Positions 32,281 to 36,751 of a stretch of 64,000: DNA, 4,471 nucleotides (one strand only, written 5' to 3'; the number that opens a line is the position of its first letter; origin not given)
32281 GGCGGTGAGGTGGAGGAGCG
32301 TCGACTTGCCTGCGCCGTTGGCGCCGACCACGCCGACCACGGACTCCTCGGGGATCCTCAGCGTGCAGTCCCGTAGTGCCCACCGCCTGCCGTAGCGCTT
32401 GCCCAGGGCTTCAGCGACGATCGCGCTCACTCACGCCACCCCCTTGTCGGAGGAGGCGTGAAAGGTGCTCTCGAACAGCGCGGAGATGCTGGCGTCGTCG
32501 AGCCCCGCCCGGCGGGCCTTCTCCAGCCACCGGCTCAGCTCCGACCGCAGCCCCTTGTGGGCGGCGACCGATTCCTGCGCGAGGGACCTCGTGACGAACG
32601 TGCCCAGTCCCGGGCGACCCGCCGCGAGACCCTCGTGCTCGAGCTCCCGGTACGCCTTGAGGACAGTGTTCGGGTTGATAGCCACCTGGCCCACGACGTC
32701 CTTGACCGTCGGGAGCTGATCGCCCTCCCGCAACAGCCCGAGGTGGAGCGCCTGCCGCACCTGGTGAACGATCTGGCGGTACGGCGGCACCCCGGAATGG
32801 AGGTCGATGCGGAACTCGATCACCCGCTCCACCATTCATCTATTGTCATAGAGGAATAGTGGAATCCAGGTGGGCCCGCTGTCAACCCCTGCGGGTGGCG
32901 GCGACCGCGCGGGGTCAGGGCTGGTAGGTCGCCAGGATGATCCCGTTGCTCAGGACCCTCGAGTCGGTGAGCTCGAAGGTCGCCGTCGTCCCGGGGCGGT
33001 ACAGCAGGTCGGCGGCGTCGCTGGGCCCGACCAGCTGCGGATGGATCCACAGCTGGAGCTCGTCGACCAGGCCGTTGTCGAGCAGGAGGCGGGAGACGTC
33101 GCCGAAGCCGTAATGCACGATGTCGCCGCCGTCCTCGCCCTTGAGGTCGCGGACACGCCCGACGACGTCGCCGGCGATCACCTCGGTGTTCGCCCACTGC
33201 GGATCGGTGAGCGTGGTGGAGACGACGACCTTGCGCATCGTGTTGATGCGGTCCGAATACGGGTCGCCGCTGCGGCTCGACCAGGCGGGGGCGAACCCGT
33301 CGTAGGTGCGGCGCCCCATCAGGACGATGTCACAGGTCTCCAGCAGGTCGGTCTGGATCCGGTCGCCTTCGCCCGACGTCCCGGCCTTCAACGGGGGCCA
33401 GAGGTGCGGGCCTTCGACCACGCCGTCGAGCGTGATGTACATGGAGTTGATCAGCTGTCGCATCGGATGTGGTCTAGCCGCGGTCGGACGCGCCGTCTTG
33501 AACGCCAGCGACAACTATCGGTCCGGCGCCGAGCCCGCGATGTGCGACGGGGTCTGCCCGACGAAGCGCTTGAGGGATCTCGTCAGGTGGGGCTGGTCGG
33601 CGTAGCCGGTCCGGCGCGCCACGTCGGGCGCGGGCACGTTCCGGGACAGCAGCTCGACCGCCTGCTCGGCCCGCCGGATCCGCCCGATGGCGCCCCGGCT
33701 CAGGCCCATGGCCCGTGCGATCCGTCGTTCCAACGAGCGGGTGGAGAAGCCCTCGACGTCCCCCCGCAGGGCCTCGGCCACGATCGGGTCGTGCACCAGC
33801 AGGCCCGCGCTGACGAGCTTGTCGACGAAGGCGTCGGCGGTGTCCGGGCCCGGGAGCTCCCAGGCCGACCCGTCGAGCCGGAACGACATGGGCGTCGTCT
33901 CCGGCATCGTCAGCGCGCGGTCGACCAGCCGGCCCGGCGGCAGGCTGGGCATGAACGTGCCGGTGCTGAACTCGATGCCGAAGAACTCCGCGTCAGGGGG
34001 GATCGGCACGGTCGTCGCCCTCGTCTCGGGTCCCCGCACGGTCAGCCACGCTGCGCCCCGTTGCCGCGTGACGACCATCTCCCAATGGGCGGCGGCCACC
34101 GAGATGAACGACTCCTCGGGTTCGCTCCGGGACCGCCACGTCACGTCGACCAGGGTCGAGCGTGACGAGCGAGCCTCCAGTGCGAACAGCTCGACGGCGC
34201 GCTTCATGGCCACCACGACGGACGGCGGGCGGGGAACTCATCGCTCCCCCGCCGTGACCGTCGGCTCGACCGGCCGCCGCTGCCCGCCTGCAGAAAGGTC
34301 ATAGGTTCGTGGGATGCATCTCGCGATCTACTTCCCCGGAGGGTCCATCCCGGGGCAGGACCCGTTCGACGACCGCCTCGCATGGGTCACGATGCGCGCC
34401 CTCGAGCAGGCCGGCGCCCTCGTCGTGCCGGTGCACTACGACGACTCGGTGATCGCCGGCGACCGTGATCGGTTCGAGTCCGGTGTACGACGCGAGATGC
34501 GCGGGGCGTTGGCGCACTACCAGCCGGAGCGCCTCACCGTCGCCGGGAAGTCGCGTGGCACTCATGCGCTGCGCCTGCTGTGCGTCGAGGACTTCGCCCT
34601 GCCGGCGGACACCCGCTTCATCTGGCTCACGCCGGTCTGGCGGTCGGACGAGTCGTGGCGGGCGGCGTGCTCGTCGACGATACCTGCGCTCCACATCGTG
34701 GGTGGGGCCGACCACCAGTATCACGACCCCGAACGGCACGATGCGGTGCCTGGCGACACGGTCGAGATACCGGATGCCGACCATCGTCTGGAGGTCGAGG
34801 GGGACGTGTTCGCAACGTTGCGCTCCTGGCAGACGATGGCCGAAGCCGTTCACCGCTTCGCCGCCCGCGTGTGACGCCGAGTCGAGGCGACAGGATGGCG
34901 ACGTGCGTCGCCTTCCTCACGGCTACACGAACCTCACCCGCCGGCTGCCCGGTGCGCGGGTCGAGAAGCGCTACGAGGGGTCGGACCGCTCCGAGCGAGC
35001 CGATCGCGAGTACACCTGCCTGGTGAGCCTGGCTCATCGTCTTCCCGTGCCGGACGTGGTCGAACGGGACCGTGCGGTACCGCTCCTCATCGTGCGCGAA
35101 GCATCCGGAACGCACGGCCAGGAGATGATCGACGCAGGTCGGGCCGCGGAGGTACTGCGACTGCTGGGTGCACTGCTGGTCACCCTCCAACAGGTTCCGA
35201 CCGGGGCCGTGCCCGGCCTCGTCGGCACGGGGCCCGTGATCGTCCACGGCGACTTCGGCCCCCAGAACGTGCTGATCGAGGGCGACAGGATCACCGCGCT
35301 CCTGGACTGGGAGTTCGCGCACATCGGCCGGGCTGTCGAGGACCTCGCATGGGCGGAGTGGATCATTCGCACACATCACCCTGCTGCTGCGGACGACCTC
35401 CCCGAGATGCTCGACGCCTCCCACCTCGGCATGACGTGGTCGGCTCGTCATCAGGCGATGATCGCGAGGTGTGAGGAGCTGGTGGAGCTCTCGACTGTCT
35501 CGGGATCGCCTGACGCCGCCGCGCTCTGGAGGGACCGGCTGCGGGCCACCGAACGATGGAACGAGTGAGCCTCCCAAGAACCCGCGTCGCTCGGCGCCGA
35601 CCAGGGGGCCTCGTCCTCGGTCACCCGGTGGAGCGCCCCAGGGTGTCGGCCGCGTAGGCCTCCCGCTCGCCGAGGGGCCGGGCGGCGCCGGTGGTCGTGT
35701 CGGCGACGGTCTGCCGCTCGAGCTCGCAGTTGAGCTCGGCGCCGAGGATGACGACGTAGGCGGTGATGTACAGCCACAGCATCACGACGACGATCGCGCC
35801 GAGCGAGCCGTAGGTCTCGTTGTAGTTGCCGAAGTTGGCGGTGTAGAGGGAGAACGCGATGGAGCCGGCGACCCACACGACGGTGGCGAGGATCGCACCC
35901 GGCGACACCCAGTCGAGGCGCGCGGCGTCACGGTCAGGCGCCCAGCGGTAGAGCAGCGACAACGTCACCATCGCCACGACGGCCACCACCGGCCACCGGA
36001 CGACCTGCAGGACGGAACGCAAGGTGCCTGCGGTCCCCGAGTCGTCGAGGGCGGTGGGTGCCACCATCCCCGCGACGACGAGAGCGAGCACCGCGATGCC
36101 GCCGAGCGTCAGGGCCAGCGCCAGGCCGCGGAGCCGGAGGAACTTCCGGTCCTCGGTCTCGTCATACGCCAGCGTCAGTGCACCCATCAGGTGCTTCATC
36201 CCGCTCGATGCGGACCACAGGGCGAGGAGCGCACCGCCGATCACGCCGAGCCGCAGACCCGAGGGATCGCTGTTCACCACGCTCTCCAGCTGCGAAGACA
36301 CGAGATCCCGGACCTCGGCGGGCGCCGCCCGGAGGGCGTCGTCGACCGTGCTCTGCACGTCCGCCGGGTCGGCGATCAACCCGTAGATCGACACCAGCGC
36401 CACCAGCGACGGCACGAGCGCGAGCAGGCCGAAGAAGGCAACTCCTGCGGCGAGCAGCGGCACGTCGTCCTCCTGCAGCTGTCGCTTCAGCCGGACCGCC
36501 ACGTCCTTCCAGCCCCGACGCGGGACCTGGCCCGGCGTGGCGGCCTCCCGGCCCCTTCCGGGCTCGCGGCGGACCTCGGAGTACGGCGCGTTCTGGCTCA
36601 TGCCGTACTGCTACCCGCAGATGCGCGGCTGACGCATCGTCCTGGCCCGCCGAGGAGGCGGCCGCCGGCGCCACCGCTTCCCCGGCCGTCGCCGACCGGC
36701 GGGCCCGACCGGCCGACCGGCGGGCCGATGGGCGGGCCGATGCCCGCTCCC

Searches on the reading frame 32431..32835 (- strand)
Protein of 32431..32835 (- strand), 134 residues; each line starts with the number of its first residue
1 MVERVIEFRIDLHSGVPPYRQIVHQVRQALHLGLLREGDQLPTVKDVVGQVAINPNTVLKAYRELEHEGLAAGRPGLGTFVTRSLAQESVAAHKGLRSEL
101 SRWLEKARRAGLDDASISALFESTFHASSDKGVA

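Call 42: list_cluster_members(proteins=[window:32431-32835:-, window:30623-31543:-, window:22165-23034:-, window:19636-20907:+, window:34314-34874:+, window:35621-36601:-, window:31540-32430:-, window:33515-34216:-])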
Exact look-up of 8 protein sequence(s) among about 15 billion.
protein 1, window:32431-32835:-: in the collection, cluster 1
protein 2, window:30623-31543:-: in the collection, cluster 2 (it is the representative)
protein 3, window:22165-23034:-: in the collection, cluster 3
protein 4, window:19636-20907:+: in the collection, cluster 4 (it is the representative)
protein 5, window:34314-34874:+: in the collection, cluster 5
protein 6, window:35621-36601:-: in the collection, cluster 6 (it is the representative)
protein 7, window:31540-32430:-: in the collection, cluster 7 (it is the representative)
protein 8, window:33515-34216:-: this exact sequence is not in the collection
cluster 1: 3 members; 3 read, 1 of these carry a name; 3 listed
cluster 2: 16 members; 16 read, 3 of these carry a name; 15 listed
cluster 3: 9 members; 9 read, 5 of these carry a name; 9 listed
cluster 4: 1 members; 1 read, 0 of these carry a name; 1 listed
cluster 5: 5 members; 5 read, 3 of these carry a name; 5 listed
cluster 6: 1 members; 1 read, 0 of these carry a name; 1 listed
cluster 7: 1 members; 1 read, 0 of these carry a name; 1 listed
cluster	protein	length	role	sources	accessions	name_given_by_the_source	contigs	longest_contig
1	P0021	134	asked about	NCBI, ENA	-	-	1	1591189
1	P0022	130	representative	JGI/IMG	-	GntR family transcriptional regulator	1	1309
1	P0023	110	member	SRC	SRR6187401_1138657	-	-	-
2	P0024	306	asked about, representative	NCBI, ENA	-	-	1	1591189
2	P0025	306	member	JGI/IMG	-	ABC-type transport system involved in multi-copper enzyme maturation permease subunit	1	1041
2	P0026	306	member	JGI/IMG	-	ABC-2 family transporter protein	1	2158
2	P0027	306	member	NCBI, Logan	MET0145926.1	MAG: ABC transporter permease subunit [Ilumatobacteraceae bacterium]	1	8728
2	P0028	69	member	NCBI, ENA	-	-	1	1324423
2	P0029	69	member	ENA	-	-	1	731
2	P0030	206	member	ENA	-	-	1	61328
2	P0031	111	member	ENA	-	-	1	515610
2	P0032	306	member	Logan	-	-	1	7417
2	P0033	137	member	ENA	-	-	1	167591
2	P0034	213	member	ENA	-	-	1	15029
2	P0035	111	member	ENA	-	-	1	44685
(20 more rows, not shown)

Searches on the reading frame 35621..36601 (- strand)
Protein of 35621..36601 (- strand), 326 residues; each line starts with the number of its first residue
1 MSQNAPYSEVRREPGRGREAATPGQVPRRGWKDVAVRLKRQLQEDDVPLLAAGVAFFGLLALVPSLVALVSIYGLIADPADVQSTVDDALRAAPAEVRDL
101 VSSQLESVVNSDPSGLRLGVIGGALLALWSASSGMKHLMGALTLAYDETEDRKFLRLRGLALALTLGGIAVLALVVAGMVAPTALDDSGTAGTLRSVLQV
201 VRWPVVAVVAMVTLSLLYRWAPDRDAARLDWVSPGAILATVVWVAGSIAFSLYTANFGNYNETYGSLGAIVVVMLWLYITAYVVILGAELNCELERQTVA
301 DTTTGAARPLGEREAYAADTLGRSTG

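Call 43: find_encoding_contigs(protein=window:35621-36601:-, flank=7000, max_places=2)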
Protein window:35621-36601:- (326 aa): no gene with exactly this product is on record in the collection.
